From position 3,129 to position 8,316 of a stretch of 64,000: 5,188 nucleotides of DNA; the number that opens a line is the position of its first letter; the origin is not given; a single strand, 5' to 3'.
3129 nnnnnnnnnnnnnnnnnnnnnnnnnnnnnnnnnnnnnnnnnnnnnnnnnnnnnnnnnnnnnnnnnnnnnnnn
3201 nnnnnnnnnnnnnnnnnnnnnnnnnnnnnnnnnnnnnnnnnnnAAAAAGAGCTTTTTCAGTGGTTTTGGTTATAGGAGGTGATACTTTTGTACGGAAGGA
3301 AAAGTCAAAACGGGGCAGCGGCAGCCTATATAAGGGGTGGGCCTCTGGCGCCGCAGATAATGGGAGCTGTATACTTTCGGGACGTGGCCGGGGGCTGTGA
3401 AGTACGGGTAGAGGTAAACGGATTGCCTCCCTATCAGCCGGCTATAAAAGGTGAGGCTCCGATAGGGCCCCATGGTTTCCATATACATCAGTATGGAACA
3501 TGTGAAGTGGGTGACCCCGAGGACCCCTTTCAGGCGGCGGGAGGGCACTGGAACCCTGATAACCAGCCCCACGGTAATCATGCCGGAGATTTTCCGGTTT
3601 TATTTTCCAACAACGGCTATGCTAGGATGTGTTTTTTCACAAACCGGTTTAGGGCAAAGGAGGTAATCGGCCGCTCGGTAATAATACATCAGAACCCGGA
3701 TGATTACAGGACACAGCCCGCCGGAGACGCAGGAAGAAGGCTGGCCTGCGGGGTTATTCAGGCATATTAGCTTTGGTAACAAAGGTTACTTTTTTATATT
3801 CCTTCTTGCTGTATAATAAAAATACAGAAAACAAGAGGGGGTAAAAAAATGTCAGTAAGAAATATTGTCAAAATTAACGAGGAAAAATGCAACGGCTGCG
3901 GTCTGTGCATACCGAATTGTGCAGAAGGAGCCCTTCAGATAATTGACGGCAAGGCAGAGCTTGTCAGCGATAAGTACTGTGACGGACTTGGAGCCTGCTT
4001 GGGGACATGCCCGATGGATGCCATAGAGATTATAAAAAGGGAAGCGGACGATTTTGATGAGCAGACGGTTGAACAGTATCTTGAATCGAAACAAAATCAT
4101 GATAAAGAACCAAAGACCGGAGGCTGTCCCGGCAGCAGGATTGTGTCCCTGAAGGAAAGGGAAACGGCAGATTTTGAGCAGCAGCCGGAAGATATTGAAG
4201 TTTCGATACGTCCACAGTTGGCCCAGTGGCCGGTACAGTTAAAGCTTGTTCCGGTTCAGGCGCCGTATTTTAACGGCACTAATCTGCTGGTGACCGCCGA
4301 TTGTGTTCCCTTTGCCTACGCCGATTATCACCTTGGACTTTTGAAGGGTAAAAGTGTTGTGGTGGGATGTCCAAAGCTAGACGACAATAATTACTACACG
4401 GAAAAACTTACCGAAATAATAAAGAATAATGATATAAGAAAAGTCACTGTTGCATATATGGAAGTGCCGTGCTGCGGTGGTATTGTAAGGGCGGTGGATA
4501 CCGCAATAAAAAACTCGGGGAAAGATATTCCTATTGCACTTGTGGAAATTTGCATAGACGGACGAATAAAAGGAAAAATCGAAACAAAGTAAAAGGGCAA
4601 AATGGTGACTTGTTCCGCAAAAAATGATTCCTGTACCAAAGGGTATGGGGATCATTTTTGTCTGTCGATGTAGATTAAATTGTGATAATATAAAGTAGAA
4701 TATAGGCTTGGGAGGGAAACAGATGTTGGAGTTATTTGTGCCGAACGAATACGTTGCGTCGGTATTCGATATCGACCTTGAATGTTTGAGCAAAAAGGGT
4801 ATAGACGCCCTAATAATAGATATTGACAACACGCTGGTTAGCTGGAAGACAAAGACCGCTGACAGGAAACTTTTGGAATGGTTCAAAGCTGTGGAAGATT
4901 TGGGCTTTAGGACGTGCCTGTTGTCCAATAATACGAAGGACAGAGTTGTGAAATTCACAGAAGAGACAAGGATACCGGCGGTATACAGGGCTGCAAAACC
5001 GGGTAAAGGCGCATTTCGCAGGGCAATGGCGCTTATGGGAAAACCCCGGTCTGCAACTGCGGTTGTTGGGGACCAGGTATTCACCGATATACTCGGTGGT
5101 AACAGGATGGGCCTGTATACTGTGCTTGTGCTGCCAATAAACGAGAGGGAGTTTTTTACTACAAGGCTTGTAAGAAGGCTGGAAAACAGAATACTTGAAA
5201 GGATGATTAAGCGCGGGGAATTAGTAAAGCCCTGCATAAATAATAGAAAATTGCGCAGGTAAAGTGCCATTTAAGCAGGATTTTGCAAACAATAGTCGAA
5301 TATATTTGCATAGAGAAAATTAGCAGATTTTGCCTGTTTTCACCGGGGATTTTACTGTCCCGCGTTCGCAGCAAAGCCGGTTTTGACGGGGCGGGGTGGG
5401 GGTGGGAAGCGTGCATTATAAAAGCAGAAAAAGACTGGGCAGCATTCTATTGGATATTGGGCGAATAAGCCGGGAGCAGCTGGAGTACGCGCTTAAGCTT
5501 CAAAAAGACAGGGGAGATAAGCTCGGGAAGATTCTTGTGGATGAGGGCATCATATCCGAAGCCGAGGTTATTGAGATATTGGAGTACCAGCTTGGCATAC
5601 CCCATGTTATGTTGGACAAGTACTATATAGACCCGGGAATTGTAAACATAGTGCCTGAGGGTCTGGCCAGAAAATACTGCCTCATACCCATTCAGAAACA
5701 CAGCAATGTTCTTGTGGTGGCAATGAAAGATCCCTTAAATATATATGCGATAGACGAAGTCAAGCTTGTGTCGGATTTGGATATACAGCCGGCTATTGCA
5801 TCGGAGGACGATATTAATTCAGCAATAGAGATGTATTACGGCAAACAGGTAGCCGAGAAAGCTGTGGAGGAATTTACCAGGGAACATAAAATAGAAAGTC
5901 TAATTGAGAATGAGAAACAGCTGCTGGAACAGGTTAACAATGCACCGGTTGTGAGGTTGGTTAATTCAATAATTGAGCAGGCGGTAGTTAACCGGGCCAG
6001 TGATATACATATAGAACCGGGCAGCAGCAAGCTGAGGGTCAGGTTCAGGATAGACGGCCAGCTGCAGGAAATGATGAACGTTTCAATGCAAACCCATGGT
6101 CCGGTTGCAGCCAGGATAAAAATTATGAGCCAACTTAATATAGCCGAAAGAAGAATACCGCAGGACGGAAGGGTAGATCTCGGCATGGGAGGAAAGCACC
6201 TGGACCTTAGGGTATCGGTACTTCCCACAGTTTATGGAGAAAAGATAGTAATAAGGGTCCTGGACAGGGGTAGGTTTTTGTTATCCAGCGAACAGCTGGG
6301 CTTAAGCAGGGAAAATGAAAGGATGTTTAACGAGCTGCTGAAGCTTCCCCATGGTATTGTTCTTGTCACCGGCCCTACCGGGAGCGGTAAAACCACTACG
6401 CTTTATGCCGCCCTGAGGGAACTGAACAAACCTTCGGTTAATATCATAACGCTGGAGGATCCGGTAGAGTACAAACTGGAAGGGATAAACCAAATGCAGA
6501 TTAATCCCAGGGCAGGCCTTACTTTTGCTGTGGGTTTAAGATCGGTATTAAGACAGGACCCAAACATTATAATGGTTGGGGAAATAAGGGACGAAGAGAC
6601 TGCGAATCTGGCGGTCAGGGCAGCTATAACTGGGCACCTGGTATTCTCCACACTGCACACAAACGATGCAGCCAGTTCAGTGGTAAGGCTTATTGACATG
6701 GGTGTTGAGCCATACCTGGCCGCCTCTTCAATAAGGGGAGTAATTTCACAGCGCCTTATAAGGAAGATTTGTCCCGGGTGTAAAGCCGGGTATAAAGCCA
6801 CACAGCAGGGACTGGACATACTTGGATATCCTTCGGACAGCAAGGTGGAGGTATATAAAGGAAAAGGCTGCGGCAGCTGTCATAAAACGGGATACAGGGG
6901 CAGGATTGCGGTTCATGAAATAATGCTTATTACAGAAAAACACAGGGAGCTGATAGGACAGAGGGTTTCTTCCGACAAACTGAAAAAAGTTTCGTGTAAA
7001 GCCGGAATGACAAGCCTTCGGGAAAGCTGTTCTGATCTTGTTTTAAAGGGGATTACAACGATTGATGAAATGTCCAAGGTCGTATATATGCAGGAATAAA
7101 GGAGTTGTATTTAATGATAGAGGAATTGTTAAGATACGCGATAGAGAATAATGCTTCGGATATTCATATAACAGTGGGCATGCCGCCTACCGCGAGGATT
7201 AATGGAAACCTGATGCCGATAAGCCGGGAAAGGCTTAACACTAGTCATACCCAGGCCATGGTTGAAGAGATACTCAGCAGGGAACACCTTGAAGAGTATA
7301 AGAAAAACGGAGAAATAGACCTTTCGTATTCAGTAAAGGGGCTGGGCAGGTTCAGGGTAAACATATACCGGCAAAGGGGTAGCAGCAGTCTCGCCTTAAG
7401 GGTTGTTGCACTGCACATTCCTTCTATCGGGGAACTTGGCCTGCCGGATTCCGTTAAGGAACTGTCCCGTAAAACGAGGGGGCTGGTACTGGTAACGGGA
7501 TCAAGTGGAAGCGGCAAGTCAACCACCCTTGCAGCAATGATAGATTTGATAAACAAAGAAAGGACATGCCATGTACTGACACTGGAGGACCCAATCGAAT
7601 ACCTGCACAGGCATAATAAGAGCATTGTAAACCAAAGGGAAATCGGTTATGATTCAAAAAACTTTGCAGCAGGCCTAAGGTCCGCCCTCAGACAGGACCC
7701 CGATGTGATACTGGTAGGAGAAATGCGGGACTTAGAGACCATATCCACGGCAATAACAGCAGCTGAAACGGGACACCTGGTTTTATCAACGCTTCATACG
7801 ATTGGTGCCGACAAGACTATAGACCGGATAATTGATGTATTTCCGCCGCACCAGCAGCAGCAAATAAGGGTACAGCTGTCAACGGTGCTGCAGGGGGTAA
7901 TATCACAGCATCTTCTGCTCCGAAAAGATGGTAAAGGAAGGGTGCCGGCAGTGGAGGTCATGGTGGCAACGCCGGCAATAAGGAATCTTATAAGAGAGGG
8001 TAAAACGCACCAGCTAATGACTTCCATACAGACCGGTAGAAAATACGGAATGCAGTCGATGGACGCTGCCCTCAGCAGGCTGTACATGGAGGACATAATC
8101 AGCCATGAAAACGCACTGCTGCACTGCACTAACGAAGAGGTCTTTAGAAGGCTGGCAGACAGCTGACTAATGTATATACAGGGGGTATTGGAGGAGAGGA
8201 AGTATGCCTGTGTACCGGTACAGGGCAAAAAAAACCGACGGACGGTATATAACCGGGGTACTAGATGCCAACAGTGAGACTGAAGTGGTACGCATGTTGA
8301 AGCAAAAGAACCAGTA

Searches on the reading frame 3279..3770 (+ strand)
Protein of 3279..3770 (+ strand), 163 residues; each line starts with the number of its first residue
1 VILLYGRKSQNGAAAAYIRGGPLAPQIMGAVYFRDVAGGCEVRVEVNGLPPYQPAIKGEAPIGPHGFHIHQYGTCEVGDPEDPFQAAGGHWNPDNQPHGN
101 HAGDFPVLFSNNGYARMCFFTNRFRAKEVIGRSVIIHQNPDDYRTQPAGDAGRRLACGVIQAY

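Call 64: search_protein_families(library=pfam, proteins=[window:3279-3770:+], max_evalue=0.00001)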
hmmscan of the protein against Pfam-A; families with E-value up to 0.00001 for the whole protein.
window:3279-3770:+ (163 aa): 1 family
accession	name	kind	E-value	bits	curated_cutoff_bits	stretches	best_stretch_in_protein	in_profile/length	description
PF00080.25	Sod_Cu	-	3.9e-33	115.1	28.9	1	29-160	3-133/133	Copper/zinc superoxide dismutase (SODC)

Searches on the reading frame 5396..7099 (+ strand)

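Call 64: search_protein_families(library=pfam, proteins=[window:5396-7099:+], max_evalue=0.00001)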
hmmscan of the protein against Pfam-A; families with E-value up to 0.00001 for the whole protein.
window:5396-7099:+ (567 aa): 2 families
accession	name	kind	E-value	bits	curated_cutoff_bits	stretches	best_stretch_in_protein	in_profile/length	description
PF00437.27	T2SSE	-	3.6e-136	454.1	24.9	1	179-559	2-368/370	Type II/IV secretion system protein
PF05157.20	MshEN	-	4.3e-19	68.7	23.1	1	66-152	1-88/90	MshEN domain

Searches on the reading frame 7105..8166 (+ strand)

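Call 64: search_protein_families(library=pfam, proteins=[window:7105-8166:+], max_evalue=0.00001)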
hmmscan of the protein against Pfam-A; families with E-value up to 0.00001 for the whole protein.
window:7105-8166:+ (353 aa): 1 family
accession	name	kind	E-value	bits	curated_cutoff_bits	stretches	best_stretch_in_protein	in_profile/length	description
PF00437.27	T2SSE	-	5.7e-48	163.9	24.9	1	4-313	11-314/370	Type II/IV secretion system protein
